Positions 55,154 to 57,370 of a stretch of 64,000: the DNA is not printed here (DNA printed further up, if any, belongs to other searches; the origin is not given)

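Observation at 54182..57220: Second copy of the FAD-oxidoreductase/SGAT-protein module, with a Tat signal and swapped accessory domain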

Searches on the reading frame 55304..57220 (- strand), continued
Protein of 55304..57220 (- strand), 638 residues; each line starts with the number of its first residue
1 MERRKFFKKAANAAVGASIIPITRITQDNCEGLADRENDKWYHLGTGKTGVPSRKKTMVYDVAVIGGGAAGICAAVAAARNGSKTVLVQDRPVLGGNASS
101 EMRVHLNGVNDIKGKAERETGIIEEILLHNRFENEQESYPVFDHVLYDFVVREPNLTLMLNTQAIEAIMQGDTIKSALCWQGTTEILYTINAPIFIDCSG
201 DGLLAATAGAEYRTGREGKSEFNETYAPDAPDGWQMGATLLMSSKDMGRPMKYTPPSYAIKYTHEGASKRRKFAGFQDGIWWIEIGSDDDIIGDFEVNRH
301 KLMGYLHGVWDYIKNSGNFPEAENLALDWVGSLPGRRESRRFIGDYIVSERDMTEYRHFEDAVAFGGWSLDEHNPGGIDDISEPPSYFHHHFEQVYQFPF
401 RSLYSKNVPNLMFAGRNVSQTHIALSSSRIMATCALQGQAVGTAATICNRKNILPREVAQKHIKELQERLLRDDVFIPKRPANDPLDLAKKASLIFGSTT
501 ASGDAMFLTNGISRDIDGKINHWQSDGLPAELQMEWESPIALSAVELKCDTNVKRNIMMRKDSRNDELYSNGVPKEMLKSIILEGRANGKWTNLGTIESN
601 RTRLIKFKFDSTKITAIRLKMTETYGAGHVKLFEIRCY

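Call 17: find_homologous_proteins(query=window:55304-57220:-, max_evalue=1e-10)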
Query window:55304-57220:- (638 aa): 7989 proteins with E <= 1e-10 among 8000 candidates; the best 120 are listed.
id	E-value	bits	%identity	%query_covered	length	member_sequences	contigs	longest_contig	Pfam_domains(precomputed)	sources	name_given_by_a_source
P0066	0.0e+0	1484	100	100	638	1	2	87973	PF01266.31,PF13450.13,PF00890.31,PF01134.29,PF12831.14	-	-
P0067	0.0e+0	1343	89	100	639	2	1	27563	PF01266.31,PF13450.13,PF00890.31,PF01134.29,PF12831.14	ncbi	ncbi:MAG: FAD-dependent oxidoreductase [Maribacter sp.]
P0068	0.0e+0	1297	86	100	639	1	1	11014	PF01266.31,PF13450.13,PF00890.31,PF01134.29,PF12831.14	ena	-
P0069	0.0e+0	1292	85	100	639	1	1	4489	PF01266.31,PF13450.13,PF00890.31,PF01134.29,PF12831.14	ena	-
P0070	0.0e+0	1291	85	100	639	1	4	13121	PF01266.31,PF13450.13,PF00890.31,PF01134.29,PF12831.14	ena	-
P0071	0.0e+0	1290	85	100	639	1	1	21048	PF13450.13,PF00890.31,PF01134.29,PF12831.14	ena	-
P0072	0.0e+0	1274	83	100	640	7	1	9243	PF13450.13,PF00890.31,PF01134.29,PF12831.14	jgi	jgi:hypothetical protein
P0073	0.0e+0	1259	83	100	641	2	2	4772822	PF01266.31,PF13450.13,PF00890.31,PF01134.29,PF12831.14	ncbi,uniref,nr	ncbi:FAD-dependent oxidoreductase [Mariniflexile sp. AS56]|uniref:FAD-dependent oxidoreductase n=1 T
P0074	0.0e+0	1256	83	100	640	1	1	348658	PF13450.13,PF00890.31,PF01134.29,PF12831.14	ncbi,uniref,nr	ncbi:FAD-dependent oxidoreductase [Tamlana agarivorans]|uniref:FAD-dependent oxidoreductase n=1 Tax=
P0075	0.0e+0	1254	83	100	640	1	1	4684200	PF01266.31,PF13450.13,PF00890.31,PF01134.29,PF12831.14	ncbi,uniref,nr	ncbi:FAD-dependent oxidoreductase [Flavivirga abyssicola]|uniref:FAD-dependent oxidoreductase n=1 Ta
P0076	0.0e+0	1252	83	100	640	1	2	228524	PF13450.13,PF00890.31,PF01134.29,PF12831.14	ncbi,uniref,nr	ncbi:FAD-dependent oxidoreductase [Tamlana sp. 2_MG-2023]|uniref:FAD-dependent oxidoreductase n=1 Ta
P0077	0.0e+0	1251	83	100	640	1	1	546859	PF13450.13,PF00890.31,PF01134.29,PF12831.14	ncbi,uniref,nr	ncbi:FAD-dependent oxidoreductase [Seonamhaeicola maritimus]|uniref:FAD-dependent oxidoreductase n=1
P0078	0.0e+0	1246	82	100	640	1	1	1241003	PF01266.31,PF13450.13,PF00890.31,PF01134.29,PF12831.14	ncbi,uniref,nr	ncbi:fumarate reductase [Flavivirga aquatica]|uniref:Fumarate reductase n=1 Tax=Flavivirga aquatica 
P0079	0.0e+0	1245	82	100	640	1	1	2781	PF01266.31,PF13450.13,PF00890.31,PF07992.21,PF01134.29,PF12831.14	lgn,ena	-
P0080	0.0e+0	1245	83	100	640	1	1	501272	PF13450.13,PF00890.31,PF01134.29,PF12831.14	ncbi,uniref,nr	ncbi:FAD-dependent oxidoreductase [Seonamhaeicola maritimus]|uniref:FAD-dependent oxidoreductase n=1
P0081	0.0e+0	1244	82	100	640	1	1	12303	PF01266.31,PF13450.13,PF00890.31,PF07992.21,PF01134.29,PF12831.14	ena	-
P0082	0.0e+0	1242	82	100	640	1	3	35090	PF13450.13,PF00890.31,PF01134.29,PF12831.14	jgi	jgi:hypothetical protein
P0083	0.0e+0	1240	82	100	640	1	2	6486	PF01266.31,PF13450.13,PF00890.31,PF01134.29,PF12831.14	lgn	-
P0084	0.0e+0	1240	82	100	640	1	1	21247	PF13450.13,PF00890.31,PF12831.14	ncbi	-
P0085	0.0e+0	1239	82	100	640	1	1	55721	PF13450.13,PF00890.31,PF01134.29,PF12831.14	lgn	-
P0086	0.0e+0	1238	82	100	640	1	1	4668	PF01266.31,PF13450.13,PF00890.31,PF07992.21,PF01134.29,PF12831.14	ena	-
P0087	0.0e+0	1238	82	100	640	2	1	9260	PF13450.13,PF00890.31,PF01134.29,PF12831.14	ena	-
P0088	0.0e+0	1237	82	100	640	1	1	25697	PF13450.13,PF00890.31,PF01134.29,PF12831.14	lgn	-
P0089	0.0e+0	1236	81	100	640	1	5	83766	PF13450.13,PF00890.31,PF01134.29,PF12831.14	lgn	-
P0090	0.0e+0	1234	82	100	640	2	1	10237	PF13450.13,PF00890.31,PF01134.29,PF12831.14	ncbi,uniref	ncbi:FAD-dependent oxidoreductase [Algibacter sp.]|uniref:FAD-dependent oxidoreductase n=1 Tax=Algib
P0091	0.0e+0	1234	81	100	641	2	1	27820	PF01266.31,PF13450.13,PF00890.31,PF01134.29,PF12831.14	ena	-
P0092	0.0e+0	1232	81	100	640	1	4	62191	PF13450.13,PF00890.31,PF01134.29,PF12831.14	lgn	-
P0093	0.0e+0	1230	82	100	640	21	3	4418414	PF13450.13,PF00890.31,PF01134.29,PF12831.14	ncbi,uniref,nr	ncbi:FAD-dependent oxidoreductase [Polaribacter undariae]|uniref:FAD-dependent oxidoreductase n=1 Ta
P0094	0.0e+0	1229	81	100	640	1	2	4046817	PF13450.13,PF00890.31,PF01134.29,PF12831.14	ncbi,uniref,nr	ncbi:FAD-dependent oxidoreductase [Tamlana fucoidanivorans]|uniref:FAD-dependent oxidoreductase n=1 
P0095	0.0e+0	1229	81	100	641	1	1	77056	PF01266.31,PF13450.13,PF00890.31,PF01134.29,PF12831.14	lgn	-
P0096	0.0e+0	1228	81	100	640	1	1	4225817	PF13450.13,PF00890.31,PF01134.29,PF12831.14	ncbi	-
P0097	0.0e+0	1225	80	100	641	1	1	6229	PF01266.31,PF13450.13,PF00890.31,PF01134.29,PF12831.14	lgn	-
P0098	0.0e+0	1225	81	100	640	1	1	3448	PF13450.13,PF00890.31,PF01134.29,PF12831.14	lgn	-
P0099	0.0e+0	1225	81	100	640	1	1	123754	PF13450.13,PF00890.31,PF01134.29,PF12831.14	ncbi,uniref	ncbi:FAD-dependent oxidoreductase [Polaribacter sp.]|uniref:FAD-dependent oxidoreductase n=1 Tax=Pol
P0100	0.0e+0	1224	80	100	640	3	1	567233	PF13450.13,PF00890.31,PF01134.29,PF12831.14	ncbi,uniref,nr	ncbi:fumarate reductase [Aquimarina aggregata]|uniref:Fumarate reductase n=1 Tax=Aquimarina aggregat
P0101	0.0e+0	1223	80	100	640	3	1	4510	PF13450.13,PF00890.31,PF01134.29,PF12831.14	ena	-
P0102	0.0e+0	1223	81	100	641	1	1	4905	PF01266.31,PF13450.13,PF00890.31,PF07992.21,PF01134.29,PF12831.14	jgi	jgi:hypothetical protein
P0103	0.0e+0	1220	80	100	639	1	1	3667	PF01266.31,PF13450.13,PF00890.31,PF07992.21,PF01134.29,PF12831.14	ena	-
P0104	0.0e+0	1220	81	100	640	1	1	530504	PF13450.13,PF00890.31,PF12831.14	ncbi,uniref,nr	ncbi:FAD-dependent oxidoreductase [Hyunsoonleella sp. SJ7]|uniref:FAD-dependent oxidoreductase n=1 T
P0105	0.0e+0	1220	81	100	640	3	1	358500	PF01266.31,PF13450.13,PF00890.31,PF01134.29,PF12831.14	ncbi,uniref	ncbi:FAD-dependent oxidoreductase [Algibacter sp. Ld11]|uniref:FAD-dependent oxidoreductase n=1 Tax=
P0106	0.0e+0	1220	81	100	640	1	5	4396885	PF13450.13,PF00890.31,PF03486.21,PF01134.29,PF12831.14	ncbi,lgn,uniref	ncbi:FAD-dependent oxidoreductase [Algibacter sp. AS12]|uniref:FAD-dependent oxidoreductase n=1 Tax=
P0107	0.0e+0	1219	79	100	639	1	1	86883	PF13450.13,PF00890.31,PF07992.21,PF01134.29,PF12831.14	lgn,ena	-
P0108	0.0e+0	1218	79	100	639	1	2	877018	PF01266.31,PF13450.13,PF00890.31,PF07992.21,PF01134.29,PF12831.14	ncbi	-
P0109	0.0e+0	1215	82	100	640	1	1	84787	PF01266.31,PF13450.13,PF00890.31,PF01134.29,PF12831.14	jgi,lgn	jgi:hypothetical protein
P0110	0.0e+0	1214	80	100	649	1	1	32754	PF13450.13,PF00890.31,PF07992.21,PF01134.29,PF12831.14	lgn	-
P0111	0.0e+0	1213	81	100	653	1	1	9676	PF13450.13,PF00890.31,PF01134.29,PF12831.14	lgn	-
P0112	0.0e+0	1212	80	100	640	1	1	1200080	PF13450.13,PF00890.31,PF01134.29,PF12831.14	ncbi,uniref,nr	ncbi:FAD-dependent oxidoreductase [Flavicella marina]|uniref:FAD-dependent oxidoreductase n=1 Tax=Fl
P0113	0.0e+0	1211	80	100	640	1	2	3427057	PF13450.13,PF00890.31,PF01134.29,PF12831.14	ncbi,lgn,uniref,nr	ncbi:fumarate reductase [Wenyingzhuangia fucanilytica]|uniref:Fumarate reductase n=1 Tax=Wenyingzhua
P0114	0.0e+0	1211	79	100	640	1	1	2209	PF13450.13,PF00890.31,PF01134.29,PF12831.14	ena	-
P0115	0.0e+0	1209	81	100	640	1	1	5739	PF13450.13,PF00890.31,PF01134.29,PF12831.14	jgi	jgi:hypothetical protein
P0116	0.0e+0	1208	80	100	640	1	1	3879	PF13450.13,PF00890.31,PF01134.29,PF12831.14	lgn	-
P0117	0.0e+0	1207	81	100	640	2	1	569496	PF13450.13,PF00890.31,PF01134.29,PF12831.14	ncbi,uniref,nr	ncbi:FAD-dependent oxidoreductase [uncultured Aquimarina sp.]|uniref:FAD-dependent oxidoreductase n=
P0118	0.0e+0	1206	80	100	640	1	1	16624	PF01266.31,PF13450.13,PF00890.31,PF07992.21,PF01134.29,PF12831.14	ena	-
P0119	0.0e+0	1206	81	100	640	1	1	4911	PF13450.13,PF00890.31,PF01134.29,PF12831.14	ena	-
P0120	0.0e+0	1206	80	100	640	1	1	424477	PF13450.13,PF00890.31,PF12831.14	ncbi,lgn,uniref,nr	ncbi:FAD-dependent oxidoreductase [Seonamhaeicola sp.]|uniref:FAD-dependent oxidoreductase n=1 Tax=S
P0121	0.0e+0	1204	79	100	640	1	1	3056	PF13450.13,PF00890.31,PF01134.29,PF12831.14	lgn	-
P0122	0.0e+0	1204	81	100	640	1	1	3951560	PF13450.13,PF00890.31,PF01134.29,PF12831.14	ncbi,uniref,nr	ncbi:FAD dependent oxidoreductase [Polaribacter sp. KT25b]|uniref:FAD-dependent oxidoreductase n=1 T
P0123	0.0e+0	1202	81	100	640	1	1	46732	PF13450.13,PF00890.31,PF01134.29,PF12831.14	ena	-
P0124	0.0e+0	1200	80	100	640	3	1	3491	PF13450.13,PF00890.31,PF07992.21,PF01134.29,PF12831.14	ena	-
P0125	0.0e+0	1198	79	100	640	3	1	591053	PF01266.31,PF13450.13,PF00890.31,PF07992.21,PF03486.21,PF01134.29,PF12831.14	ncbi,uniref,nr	ncbi:FAD-dependent oxidoreductase [Algibacter mikhailovii]|uniref:FAD-dependent oxidoreductase n=1 T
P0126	0.0e+0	1196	80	100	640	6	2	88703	PF13450.13,PF00890.31,PF07992.21,PF03486.21,PF01134.29,PF12831.14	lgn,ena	-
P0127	0.0e+0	1196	79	100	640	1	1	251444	PF13450.13,PF00890.31,PF01134.29,PF12831.14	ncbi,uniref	ncbi:hypothetical protein GCM10022291_30830 [Postechiella marina]|uniref:FAD-dependent oxidoreductas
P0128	0.0e+0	1184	78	100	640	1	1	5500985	PF13450.13,PF00890.31,PF01134.29,PF12831.14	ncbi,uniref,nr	ncbi:tRNA 5-methylaminomethyl-2-thiouridine biosynthesis bifunctional protein MnmC [Kordia antarctic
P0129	0.0e+0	1183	79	100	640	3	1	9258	PF13450.13,PF00890.31,PF01134.29,PF12831.14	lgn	-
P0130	0.0e+0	1182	78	100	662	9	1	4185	PF01266.31,PF13450.13,PF00890.31,PF07992.21,PF01134.29,PF12831.14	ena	-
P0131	0.0e+0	1181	78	100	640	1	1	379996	PF13450.13,PF00890.31,PF01134.29,PF12831.14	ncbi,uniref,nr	ncbi:FAD-dependent oxidoreductase [Seonamhaeicola marinus]|uniref:FAD-dependent oxidoreductase n=1 T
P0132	0.0e+0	1179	77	100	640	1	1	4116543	PF13450.13,PF00890.31,PF01134.29,PF12831.14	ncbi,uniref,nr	ncbi:FAD-dependent oxidoreductase [Pseudotamlana carrageenivorans]|uniref:FAD-binding dehydrogenase 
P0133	0.0e+0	1178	78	100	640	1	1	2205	PF13450.13,PF00890.31,PF03486.21,PF01134.29,PF12831.14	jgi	jgi:hypothetical protein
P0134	0.0e+0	1171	78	100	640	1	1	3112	PF01266.31,PF13450.13,PF00890.31,PF01134.29,PF12831.14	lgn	-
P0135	0.0e+0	1171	78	100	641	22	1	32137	PF01266.31,PF13450.13,PF00890.31,PF07992.21,PF01134.29,PF12831.14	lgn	-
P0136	0.0e+0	1170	82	95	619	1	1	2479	PF13450.13,PF00890.31,PF01134.29,PF12831.14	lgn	-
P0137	0.0e+0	1164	77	100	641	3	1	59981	PF01266.31,PF13450.13,PF00890.31,PF07992.21,PF01134.29,PF12831.14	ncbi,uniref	ncbi:MAG: FAD-dependent oxidoreductase [Cellulophaga sp.]|uniref:FAD-dependent oxidoreductase n=1 Ta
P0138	0.0e+0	1164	77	100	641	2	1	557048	PF13450.13,PF00890.31,PF07992.21,PF01134.29,PF12831.14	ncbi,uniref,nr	ncbi:FAD-dependent oxidoreductase [Cellulophaga sp. 20_2_10]|uniref:FAD-dependent oxidoreductase n=1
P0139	0.0e+0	1161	77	100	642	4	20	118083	PF01266.31,PF13450.13,PF00890.31,PF07992.21,PF01134.29,PF12831.14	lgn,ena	-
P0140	0.0e+0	1158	77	100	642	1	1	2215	PF13450.13,PF00890.31,PF12831.14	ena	-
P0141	0.0e+0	1155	76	100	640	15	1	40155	PF13450.13,PF00890.31,PF01134.29,PF12831.14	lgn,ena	-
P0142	0.0e+0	1152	77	100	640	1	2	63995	PF01266.31,PF13450.13,PF00890.31,PF07992.21,PF12831.14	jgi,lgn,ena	-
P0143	0.0e+0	1152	76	100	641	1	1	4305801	PF01266.31,PF13450.13,PF00890.31,PF07992.21,PF03486.21,PF12831.14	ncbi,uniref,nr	ncbi:FAD-dependent oxidoreductase [Formosa haliotis]|uniref:FAD-dependent oxidoreductase n=1 Tax=For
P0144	0.0e+0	1146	76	100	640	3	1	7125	PF01266.31,PF13450.13,PF00890.31,PF07992.21,PF03486.21,PF12831.14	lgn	-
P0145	0.0e+0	1143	76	100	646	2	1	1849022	PF01266.31,PF13450.13,PF00890.31,PF01134.29,PF12831.14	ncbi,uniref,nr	ncbi:FAD-dependent oxidoreductase [Flavicella sediminum]|uniref:FAD-dependent oxidoreductase n=1 Tax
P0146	0.0e+0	1142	76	100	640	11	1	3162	PF01266.31,PF13450.13,PF00890.31,PF07992.21,PF03486.21,PF12831.14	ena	-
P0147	0.0e+0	1127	73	100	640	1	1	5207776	PF13450.13,PF00890.31,PF01134.29,PF12831.14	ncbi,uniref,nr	ncbi:FAD-dependent oxidoreductase [Flammeovirga pectinis]|uniref:FAD-dependent oxidoreductase n=1 Ta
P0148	0.0e+0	1117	82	91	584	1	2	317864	PF13450.13,PF00890.31,PF01134.29,PF12831.14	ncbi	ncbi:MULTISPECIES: FAD-dependent oxidoreductase [unclassified Lacinutrix]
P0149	0.0e+0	1100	73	100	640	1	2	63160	PF13450.13,PF12831.14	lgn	-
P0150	0.0e+0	1071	82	87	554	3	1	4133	PF01266.31,PF13450.13,PF00890.31,PF07992.21,PF01134.29,PF12831.14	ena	-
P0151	0.0e+0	1071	83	85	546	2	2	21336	PF12831.14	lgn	-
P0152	0.0e+0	1068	71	100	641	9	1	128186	PF01266.31,PF13450.13,PF00890.31,PF01134.29,PF12831.14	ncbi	-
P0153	0.0e+0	1067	71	100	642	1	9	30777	PF01266.31,PF13450.13,PF00890.31,PF01134.29,PF12831.14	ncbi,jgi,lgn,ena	-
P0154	0.0e+0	1066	70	100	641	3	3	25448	PF13450.13,PF00890.31,PF12831.14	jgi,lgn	jgi:hypothetical protein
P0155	0.0e+0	1058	69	100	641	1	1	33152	PF01266.31,PF13450.13,PF00890.31,PF01134.29,PF12831.14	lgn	-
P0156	0.0e+0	1057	70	100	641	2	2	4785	PF01266.31,PF13450.13,PF00890.31,PF07992.21,PF01134.29,PF12831.14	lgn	-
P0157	0.0e+0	1056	71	100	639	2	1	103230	PF01266.31,PF13450.13,PF00890.31,PF07992.21,PF03486.21,PF01134.29,PF12831.14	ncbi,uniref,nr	ncbi:FAD-dependent oxidoreductase [Catenovulum maritimum]|uniref:Fumarate reductase n=1 Tax=Catenovu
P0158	0.0e+0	1055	70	100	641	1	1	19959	PF13450.13,PF07992.21,PF12831.14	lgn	-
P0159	0.0e+0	1051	70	100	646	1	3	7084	PF13450.13,PF12831.14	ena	-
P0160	0.0e+0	1047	70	100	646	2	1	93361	PF13450.13,PF12831.14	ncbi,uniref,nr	ncbi:FAD-dependent oxidoreductase [Flavobacterium sp. 7A]|uniref:FAD-dependent oxidoreductase n=1 Ta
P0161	0.0e+0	1047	68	100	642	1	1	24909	PF01266.31,PF13450.13,PF00890.31,PF12831.14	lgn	-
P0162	0.0e+0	1047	71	100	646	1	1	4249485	PF13450.13,PF00890.31,PF01134.29,PF12831.14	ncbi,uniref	ncbi:FAD-dependent oxidoreductase [Flavobacterium ovatum]|uniref:FAD-dependent oxidoreductase n=1 Ta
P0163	0.0e+0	1047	68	100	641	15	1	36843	PF13450.13,PF01134.29,PF12831.14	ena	-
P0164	0.0e+0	1045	69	100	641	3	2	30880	PF01266.31,PF13450.13,PF00890.31,PF01134.29,PF12831.14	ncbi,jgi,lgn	-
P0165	0.0e+0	1045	69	99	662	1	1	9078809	PF01266.31,PF13450.13,PF00890.31,PF07992.21,PF01134.29,PF12831.14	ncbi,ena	-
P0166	0.0e+0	1043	70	100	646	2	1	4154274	PF13450.13,PF12831.14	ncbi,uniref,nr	ncbi:FAD-dependent oxidoreductase [Flavobacterium sp. NG2]|uniref:FAD-dependent oxidoreductase n=1 T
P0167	0.0e+0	1040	68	100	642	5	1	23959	PF01266.31,PF13450.13,PF00890.31,PF01134.29,PF12831.14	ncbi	-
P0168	0.0e+0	1040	67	100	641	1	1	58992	PF01266.31,PF13450.13,PF00890.31,PF07992.21,PF12831.14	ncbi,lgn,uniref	ncbi:FAD-dependent oxidoreductase [Mangrovibacterium sp.]|uniref:FAD-dependent oxidoreductase n=1 Ta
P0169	0.0e+0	1039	69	100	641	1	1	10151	PF01266.31,PF13450.13,PF00890.31,PF12831.14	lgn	-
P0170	0.0e+0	1038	70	100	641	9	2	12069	PF13450.13,PF12831.14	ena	-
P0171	0.0e+0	1038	70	100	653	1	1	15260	PF13450.13,PF00890.31,PF01134.29,PF12831.14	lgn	-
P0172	0.0e+0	1037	70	100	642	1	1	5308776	PF13450.13,PF00890.31,PF01134.29,PF12831.14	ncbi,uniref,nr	ncbi:FAD-dependent oxidoreductase [Paraglaciecola sp. L3A3]|uniref:FAD-dependent oxidoreductase n=1 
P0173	0.0e+0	1036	70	100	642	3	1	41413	PF01266.31,PF13450.13,PF00890.31,PF07992.21,PF12831.14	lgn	-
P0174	0.0e+0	1034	69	100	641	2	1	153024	PF01266.31,PF13450.13,PF00890.31,PF07992.21,PF03486.21,PF01134.29,PF12831.14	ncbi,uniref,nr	ncbi:FAD-dependent oxidoreductase [Microbulbifer mangrovi]|uniref:FAD-dependent oxidoreductase n=1 T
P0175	0.0e+0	1033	69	100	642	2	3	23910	PF01266.31,PF13450.13,PF00890.31,PF07992.21,PF01134.29,PF12831.14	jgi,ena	-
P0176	0.0e+0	1032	70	100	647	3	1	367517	PF13450.13,PF12831.14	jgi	jgi:hypothetical protein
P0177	0.0e+0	1031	68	100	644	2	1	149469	PF01266.31,PF13450.13,PF00890.31,PF07992.21,PF01134.29,PF12831.14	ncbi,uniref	ncbi:FAD-dependent oxidoreductase [Marinifilum sp. RC60d5]|uniref:FAD-dependent oxidoreductase n=1 T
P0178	0.0e+0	1030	68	100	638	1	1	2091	PF01266.31,PF13450.13,PF00890.31,PF07992.21,PF01134.29,PF12831.14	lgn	-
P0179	0.0e+0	1030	68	100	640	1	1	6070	PF13450.13,PF00890.31,PF03486.21,PF01134.29,PF12831.14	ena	-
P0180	0.0e+0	1030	68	100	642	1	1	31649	PF01266.31,PF13450.13,PF00890.31,PF01134.29,PF12831.14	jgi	-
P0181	0.0e+0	1028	67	100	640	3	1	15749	PF13450.13,PF00890.31,PF07992.21,PF01134.29,PF12831.14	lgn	-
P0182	0.0e+0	1026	67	100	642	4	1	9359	PF13450.13,PF00890.31,PF12831.14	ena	-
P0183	0.0e+0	1026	69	100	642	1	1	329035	PF13450.13,PF00890.31,PF07992.21,PF12831.14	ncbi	-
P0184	0.0e+0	1026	67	100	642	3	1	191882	PF01266.31,PF13450.13,PF00890.31,PF12831.14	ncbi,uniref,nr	ncbi:FAD-dependent oxidoreductase [Saccharicrinis aurantiacus]|uniref:FAD-dependent oxidoreductase n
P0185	0.0e+0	1023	69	100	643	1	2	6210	PF01266.31,PF13450.13,PF00890.31,PF01134.29,PF12831.14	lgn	-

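Call 20: find_encoding_contigs(protein=P0113, flank=10000, max_places=2)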
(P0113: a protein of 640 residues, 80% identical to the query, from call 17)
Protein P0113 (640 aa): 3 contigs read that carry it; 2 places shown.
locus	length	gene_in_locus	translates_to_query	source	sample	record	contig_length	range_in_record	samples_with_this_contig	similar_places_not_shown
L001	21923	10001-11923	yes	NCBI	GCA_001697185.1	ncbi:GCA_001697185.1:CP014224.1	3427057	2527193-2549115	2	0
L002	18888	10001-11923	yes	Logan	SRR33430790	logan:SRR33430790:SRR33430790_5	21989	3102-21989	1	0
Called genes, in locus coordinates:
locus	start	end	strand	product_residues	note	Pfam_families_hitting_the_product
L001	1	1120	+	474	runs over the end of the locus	PF00884:Sulfatase, PF16347:SGSH_C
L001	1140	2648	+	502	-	PF00722:Glyco_hydro_16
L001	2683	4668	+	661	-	PF07944:Beta-AFase-like_GH127_cat, PF20736:Glyco_hydro127M, PF20737:Glyco_hydro127C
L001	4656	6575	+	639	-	PF01839:FG-GAP (faint), PF13517:FG-GAP_3, PF07593:UnbV_ASPIC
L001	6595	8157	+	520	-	PF00083:Sugar_tr, PF07690:MFS_1, PF00083:Sugar_tr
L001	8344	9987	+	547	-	PF02995:DUF229 (faint), PF00884:Sulfatase, PF01663:Phosphodiest (faint), PF16347:SGSH_C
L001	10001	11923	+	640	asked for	PF00890:FAD_binding_2 (weak), PF01134:GIDA (weak), PF12831:FAD_oxidored, PF13450:NAD_binding_8 (weak)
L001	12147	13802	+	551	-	PF00884:Sulfatase, PF01663:Phosphodiest (faint), PF02995:DUF229 (weak), PF16347:SGSH_C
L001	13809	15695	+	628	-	PF01839:FG-GAP (faint), PF13517:FG-GAP_3, PF07593:UnbV_ASPIC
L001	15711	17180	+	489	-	-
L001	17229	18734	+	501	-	PF00884:Sulfatase, PF16347:SGSH_C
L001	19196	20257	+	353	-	PF01264:Chorismate_synt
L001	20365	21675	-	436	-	PF00275:EPSP_synthase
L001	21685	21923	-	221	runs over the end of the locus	PF14123:DUF4290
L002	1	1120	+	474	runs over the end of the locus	PF00884:Sulfatase, PF16347:SGSH_C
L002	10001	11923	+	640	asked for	PF00890:FAD_binding_2 (weak), PF01134:GIDA (weak), PF12831:FAD_oxidored, PF13450:NAD_binding_8 (weak)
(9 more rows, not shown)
